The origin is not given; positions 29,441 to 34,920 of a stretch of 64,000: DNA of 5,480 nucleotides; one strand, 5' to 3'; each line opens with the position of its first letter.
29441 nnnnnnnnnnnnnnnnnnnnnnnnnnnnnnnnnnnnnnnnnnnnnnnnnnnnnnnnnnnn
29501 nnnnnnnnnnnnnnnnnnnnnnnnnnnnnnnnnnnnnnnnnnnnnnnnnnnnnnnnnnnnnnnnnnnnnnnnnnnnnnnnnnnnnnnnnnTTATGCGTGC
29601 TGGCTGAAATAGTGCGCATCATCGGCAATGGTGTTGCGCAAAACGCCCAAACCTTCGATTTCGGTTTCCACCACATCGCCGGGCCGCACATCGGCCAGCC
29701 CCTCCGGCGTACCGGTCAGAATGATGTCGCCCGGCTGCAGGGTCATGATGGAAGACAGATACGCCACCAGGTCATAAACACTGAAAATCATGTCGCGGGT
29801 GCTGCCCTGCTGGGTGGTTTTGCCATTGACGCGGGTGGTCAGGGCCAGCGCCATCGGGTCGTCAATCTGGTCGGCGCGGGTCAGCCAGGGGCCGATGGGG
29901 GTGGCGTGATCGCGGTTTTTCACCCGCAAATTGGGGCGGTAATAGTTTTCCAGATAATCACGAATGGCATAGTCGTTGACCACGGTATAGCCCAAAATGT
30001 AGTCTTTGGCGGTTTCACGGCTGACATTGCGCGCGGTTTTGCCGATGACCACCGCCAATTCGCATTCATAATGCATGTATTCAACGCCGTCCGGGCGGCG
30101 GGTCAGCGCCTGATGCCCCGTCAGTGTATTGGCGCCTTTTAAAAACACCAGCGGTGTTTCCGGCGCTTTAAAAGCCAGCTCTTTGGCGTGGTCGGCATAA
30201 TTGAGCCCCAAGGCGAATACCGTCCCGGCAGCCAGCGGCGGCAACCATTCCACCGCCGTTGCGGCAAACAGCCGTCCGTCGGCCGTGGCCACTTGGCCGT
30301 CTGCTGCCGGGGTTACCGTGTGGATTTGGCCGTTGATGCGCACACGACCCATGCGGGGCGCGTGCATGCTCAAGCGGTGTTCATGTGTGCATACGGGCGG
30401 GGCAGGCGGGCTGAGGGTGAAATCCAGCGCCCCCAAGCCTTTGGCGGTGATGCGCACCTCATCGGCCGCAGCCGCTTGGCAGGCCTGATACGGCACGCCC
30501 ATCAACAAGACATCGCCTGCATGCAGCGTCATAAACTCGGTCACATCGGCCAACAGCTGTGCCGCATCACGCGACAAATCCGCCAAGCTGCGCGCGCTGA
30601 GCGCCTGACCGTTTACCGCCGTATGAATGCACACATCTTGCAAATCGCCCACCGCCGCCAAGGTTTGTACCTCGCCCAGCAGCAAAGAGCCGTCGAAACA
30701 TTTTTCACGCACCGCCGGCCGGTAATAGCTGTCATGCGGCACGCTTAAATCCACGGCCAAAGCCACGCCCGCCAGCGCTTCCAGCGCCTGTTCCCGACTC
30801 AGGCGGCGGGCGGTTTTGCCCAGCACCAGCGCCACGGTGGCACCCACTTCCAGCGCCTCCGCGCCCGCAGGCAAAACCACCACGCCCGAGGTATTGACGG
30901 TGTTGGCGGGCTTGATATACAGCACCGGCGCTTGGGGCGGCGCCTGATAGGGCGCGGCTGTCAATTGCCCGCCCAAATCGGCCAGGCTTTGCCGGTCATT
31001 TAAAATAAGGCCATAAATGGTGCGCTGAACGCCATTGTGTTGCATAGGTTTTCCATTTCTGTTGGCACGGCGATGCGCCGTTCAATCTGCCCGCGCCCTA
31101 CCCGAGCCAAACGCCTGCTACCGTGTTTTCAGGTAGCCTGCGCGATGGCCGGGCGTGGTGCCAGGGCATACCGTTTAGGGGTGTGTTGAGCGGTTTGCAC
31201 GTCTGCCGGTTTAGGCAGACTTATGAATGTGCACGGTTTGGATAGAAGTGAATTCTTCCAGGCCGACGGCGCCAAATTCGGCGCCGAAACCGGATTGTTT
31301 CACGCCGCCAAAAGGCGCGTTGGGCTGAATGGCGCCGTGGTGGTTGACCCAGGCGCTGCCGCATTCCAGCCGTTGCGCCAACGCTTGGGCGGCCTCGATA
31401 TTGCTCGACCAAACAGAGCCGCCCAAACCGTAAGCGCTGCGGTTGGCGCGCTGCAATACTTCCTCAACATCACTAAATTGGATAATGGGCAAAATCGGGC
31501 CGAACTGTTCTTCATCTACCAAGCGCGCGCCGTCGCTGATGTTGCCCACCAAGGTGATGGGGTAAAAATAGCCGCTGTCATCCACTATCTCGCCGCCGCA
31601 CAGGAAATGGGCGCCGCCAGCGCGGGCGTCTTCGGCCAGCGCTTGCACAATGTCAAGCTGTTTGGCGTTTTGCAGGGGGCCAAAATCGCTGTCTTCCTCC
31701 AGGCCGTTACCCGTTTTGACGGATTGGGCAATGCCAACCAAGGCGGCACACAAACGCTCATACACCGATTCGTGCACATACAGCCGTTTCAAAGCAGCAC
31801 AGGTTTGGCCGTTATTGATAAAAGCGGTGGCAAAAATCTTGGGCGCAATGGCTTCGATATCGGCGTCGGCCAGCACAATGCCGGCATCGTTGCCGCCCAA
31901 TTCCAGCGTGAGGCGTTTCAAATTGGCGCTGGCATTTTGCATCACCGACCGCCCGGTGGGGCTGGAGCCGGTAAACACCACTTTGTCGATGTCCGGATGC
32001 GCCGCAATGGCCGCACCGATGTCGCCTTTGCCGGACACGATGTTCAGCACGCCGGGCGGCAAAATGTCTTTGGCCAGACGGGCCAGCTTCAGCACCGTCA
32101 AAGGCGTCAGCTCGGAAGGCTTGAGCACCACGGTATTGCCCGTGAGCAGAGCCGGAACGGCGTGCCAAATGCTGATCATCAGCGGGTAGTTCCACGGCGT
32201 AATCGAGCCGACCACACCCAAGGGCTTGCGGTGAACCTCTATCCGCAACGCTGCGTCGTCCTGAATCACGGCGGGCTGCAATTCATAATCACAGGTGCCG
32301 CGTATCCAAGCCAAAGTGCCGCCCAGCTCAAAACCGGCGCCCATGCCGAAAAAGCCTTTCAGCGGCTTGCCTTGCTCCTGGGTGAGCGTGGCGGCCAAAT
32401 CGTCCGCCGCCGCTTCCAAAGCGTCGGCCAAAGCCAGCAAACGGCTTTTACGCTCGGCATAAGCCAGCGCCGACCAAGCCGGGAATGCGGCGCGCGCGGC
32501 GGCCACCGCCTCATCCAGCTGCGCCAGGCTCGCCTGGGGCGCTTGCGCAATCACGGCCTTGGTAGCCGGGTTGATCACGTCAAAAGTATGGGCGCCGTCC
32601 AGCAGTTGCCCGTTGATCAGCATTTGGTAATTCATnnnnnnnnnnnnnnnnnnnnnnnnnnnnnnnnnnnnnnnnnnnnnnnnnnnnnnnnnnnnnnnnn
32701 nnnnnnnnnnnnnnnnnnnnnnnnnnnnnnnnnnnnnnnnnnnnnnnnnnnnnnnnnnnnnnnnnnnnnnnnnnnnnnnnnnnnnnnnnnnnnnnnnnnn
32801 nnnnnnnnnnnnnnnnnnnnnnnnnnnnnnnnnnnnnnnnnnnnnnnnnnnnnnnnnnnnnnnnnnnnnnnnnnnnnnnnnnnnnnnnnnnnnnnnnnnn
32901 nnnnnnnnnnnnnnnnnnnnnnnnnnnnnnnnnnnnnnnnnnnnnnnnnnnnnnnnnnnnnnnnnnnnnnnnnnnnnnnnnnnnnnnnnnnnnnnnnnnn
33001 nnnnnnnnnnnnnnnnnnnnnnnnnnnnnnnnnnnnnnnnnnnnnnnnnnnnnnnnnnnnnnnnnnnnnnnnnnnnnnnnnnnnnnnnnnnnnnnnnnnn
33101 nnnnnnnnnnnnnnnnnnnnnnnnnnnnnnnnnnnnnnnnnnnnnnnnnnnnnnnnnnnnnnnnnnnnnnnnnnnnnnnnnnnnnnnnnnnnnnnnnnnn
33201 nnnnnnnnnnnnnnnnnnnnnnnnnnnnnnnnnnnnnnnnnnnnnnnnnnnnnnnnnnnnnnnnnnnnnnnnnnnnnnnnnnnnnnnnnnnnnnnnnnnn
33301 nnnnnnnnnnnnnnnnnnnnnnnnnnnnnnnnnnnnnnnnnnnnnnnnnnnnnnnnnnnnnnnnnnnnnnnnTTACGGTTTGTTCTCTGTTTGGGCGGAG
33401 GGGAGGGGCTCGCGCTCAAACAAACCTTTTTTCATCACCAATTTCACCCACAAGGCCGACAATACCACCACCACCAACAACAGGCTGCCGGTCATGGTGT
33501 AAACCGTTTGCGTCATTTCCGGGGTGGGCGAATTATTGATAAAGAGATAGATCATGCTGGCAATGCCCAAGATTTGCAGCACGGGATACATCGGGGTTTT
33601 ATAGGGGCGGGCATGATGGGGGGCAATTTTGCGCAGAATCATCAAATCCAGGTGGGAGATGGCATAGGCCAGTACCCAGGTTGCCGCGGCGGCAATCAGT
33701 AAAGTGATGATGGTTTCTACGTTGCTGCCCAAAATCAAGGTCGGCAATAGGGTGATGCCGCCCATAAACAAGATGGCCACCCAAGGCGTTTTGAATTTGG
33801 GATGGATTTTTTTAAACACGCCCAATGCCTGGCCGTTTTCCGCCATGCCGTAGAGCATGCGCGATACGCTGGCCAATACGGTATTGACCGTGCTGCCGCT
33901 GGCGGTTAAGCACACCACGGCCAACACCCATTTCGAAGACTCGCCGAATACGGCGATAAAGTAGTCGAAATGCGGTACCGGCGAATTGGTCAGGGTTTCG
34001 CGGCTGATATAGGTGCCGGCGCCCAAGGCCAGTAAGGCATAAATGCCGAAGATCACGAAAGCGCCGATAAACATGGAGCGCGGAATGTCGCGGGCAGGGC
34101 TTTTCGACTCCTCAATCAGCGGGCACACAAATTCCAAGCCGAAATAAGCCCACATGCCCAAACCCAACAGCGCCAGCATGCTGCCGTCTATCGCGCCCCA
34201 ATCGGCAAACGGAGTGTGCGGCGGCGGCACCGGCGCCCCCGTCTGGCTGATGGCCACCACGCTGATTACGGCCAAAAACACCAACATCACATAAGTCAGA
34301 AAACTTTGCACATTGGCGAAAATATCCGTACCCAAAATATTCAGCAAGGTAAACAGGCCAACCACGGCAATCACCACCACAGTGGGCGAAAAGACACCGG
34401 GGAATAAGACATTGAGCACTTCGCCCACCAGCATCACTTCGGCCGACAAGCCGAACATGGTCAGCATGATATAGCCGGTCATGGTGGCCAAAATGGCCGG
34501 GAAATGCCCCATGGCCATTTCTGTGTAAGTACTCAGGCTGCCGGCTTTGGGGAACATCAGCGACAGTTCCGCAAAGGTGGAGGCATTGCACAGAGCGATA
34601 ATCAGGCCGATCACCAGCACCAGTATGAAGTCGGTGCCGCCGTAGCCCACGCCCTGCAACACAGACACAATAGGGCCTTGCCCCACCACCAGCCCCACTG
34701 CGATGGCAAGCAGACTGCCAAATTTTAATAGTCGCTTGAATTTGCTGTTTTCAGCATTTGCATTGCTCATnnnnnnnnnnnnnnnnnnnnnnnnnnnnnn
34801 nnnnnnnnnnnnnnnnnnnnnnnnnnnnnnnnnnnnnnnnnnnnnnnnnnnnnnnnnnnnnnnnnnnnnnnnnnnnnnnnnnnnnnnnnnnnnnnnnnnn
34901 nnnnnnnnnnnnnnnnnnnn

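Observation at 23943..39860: About 16-kb homoprotocatechuate (3,4-dihydroxyphenylacetate) catabolic island bounded and punctuated by MITE-like repeats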

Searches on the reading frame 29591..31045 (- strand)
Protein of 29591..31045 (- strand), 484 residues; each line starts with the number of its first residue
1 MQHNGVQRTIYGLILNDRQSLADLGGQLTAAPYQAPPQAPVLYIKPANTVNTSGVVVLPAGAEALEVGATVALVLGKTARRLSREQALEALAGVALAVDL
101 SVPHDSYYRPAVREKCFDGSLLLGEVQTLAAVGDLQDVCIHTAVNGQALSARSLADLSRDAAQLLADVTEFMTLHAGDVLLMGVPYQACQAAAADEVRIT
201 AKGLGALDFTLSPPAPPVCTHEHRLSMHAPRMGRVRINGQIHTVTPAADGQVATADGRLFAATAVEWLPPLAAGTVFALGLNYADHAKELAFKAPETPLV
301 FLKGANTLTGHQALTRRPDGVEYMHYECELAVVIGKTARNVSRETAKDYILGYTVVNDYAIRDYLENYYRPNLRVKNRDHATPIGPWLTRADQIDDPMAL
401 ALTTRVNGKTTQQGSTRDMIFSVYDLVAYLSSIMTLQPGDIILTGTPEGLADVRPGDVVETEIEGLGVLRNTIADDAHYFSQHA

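Call 3: search_protein_families(library=ncbifam, proteins=[window:29591-31045:-])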
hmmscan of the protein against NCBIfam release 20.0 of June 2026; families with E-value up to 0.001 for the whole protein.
window:29591-31045:- (484 aa): 9 families
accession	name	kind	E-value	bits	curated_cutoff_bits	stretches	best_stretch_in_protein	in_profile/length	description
TIGR02303.1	HpaG-C-term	equivalog_domain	2.8e-137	456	276.4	2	232-475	2-244/245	4-hydroxyphenylacetate degradation bifunctional isomerase/decarboxylase, C-terminal subunit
NF011750.0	PRK15203.1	equivalog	2.3e-136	455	811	2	263-475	212-424/429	4-hydroxyphenylacetate degradation bifunctional isomerase/decarboxylase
TIGR02305.1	HpaG-N-term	equivalog_domain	6.9e-116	384.9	228.65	2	9-208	2-202/205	4-hydroxyphenylacetate degradation bifunctional isomerase/decarboxylase, N-terminal subunit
NF009399.0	PRK12764.1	equivalog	5.5e-72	243.4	444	2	272-466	20-212/501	fumarylacetoacetate hydrolase family protein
NF053535.1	DhyDRhmHlse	equivalog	5.5e-63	212.9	500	2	272-472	69-277/284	2,4-didehydro-3-deoxy-L-rhamnonate hydrolase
NF007967.0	PRK10691.1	equivalog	5.1e-57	192.7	201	2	275-465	18-211/219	fumarylacetoacetate hydrolase family protein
TIGR01266.1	fum_ac_acetase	equivalog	1.6e-06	27.3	375.3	1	323-394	196-270/420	fumarylacetoacetase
NF008461.0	PRK11342.1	equivalog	3.7e-06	26.4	350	1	435-477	221-263/269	2-keto-4-pentenoate hydratase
TIGR03220.1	catechol_dmpE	equivalog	4.8e-05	22.9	408.8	0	403-468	180-250/255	2-oxopent-4-enoate hydratase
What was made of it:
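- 29591..31045 (-): hpaG, bifunctional isomerase/decarboxylase. TIGR02303 and TIGR02305 (call 3)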

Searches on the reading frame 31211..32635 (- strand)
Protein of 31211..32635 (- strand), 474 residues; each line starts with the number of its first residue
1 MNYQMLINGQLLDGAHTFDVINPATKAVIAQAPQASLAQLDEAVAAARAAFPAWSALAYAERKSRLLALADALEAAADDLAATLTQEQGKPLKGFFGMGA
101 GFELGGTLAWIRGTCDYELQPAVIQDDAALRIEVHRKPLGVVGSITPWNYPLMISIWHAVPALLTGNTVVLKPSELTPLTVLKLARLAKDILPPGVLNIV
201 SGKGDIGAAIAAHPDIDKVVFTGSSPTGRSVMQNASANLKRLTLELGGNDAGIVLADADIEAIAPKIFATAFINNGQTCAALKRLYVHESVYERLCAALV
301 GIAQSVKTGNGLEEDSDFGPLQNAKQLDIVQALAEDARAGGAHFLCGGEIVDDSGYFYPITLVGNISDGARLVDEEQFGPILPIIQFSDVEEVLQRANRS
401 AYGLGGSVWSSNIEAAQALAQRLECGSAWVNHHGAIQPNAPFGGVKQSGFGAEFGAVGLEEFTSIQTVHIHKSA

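Call 3: search_protein_families(library=ncbifam, proteins=[window:31211-32635:-])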
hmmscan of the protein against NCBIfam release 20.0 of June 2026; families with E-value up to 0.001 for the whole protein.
window:31211-32635:- (474 aa): 44 families (the best 25 are shown)
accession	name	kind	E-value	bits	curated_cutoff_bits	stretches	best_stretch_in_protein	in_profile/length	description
NF010000.0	PRK13473.1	subfamily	1.9e-135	452.1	615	1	1-470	1-472/475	aminobutyraldehyde dehydrogenase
NF045735.1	PaDhStyDPseudo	equivalog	1.2e-125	420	850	1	3-470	3-481/483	phenylacetaldehyde dehydrogenase StyD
TIGR01804.1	BADH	equivalog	2.4e-115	385.7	668.6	1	16-465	13-466/467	betaine-aldehyde dehydrogenase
NF009725.0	PRK13252.1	equivalog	9.1e-111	370.7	593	1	4-471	8-480/488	betaine-aldehyde dehydrogenase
TIGR03374.1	ABALDH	equivalog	4.2e-108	362.2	909.3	1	3-470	2-471/472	aminobutyraldehyde dehydrogenase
TIGR02299.1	HpaE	equivalog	6e-108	361.5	638.35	1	5-472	3-478/488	5-carboxymethyl-2-hydroxymuconate semialdehyde dehydrogenase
NF006916.0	PRK09407.1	equivalog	6.8e-106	354.9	521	1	13-471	31-493/526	succinic semialdehyde dehydrogenase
NF007497.0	PRK10090.1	equivalog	6.8e-106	354.9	500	1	2-471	6-478/480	aldehyde dehydrogenase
NF045736.1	PaDhStyDRhodo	equivalog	9.7e-105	350.8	800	1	4-469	4-476/479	phenylacetaldehyde dehydrogenase StyD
TIGR01780.1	SSADH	subfamily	9.3e-102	341.2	646.35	1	20-465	1-447/448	succinate-semialdehyde dehydrogenase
NF040648.1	lactal_redase_Meth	equivalog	1.2e-98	331.1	650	1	5-470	1-462/463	lactaldehyde dehydrogenase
TIGR03216.1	OH_muco_semi_DH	equivalog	3.2e-98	329.4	693.25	1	4-471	2-480/481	2-hydroxymuconic semialdehyde dehydrogenase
NF042993.1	AlphKGSA_gudD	equivalog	8e-96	321.7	770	1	4-470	5-480/481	alpha-ketoglutaric semialdehyde dehydrogenase GucD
TIGR04284.1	aldehy_Rv0768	hypoth_equivalog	2e-92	310.7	775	1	4-468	2-476/480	aldehyde dehydrogenase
NF007352.0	PRK09847.1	equivalog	6.2e-91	305.3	850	1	4-471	21-492/495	aldehyde dehydrogenase PuuC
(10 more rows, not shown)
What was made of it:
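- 31211..32635 (-): Extra aldehyde dehydrogenase, first gene of the operon. Proposed arylacetaldehyde dehydrogenase. Best matches are aminobutyraldehyde and phenylacetaldehyde dehydrogenase models, all below their cut-offs (call 3).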

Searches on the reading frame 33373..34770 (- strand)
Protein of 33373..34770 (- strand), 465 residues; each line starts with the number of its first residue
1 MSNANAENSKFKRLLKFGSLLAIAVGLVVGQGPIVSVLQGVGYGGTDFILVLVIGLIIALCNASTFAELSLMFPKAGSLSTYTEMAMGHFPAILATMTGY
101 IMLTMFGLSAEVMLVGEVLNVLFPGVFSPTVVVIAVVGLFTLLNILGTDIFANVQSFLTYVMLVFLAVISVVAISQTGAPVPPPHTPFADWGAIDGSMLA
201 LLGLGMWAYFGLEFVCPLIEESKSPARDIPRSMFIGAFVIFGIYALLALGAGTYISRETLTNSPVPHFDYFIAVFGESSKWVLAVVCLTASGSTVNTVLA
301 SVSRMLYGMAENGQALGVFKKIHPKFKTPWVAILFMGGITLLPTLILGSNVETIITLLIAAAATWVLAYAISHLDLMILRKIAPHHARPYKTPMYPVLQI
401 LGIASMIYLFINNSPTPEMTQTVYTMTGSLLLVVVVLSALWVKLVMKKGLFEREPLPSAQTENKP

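Call 3: search_protein_families(library=ncbifam, proteins=[window:33373-34770:-])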
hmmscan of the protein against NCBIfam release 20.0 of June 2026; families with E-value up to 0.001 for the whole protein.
window:33373-34770:- (465 aa): 19 families
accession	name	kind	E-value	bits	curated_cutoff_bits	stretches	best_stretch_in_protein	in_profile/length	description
TIGR00909.1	2A0306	subfamily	8.1e-39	133.7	556.8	1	12-433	2-427/429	amino acid transporter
TIGR00908.1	2A0305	equivalog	8.9e-27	94.1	381.75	1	17-408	11-399/442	ethanolamine permease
TIGR00911.1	2A0308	subfamily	1.6e-24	86.3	701.8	1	6-428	39-466/505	L-type amino acid transporter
NF008245.0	PRK11021.1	equivalog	4.8e-24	85.1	284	1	56-374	48-361/419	L-methionine/branched-chain amino acid transporter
NF053761.1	BrChAATpBcaP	equivalog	4.5e-23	82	690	1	5-429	14-445/460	branched-chain amino acid transporter BcaP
NF008466.1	PRK11357.1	equivalog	2.7e-22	79.3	800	1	8-410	3-406/446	fructoselysine/psicoselysine transporter FrlA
NF007876.0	PRK10580.1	equivalog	1.5e-21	76.8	736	1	7-439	3-443/457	proline-specific permease ProY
NF007594.0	PRK10238.1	equivalog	9.3e-15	54.5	848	1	7-434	6-440/456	aromatic amino acid transporter AroP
TIGR00906.1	2A0303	subfamily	5.8e-14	51.4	681.7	2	205-379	258-426/602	cationic amino acid transport permease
NF053662.1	Glu_GABA_anti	equivalog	3.8e-13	49.2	640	1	124-439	112-437/468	glutamate/gamma-aminobutyrate antiporter GadC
NF008272.0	PRK11049.1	equivalog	5.6e-13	48.7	732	1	4-421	12-441/470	D-serine/D-alanine/glycine transporter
TIGR01773.1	GABAperm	equivalog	2.5e-12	46.3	678.1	1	20-440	19-447/452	GABA permease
NF007938.0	PRK10655.1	equivalog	2.3e-11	43.5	409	1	45-432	37-424/438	putrescine-ornithine antiporter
NF007566.0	PRK10197.1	equivalog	9.3e-10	37.8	871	1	28-447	27-457/466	GABA permease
TIGR00913.1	2A0310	subfamily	2.9e-09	36.2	578.7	1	13-413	2-429/480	amino acid permease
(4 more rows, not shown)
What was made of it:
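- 33373..34770 (-): APC-family permease. TIGR00909 and others, all below cut-off (call 3)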
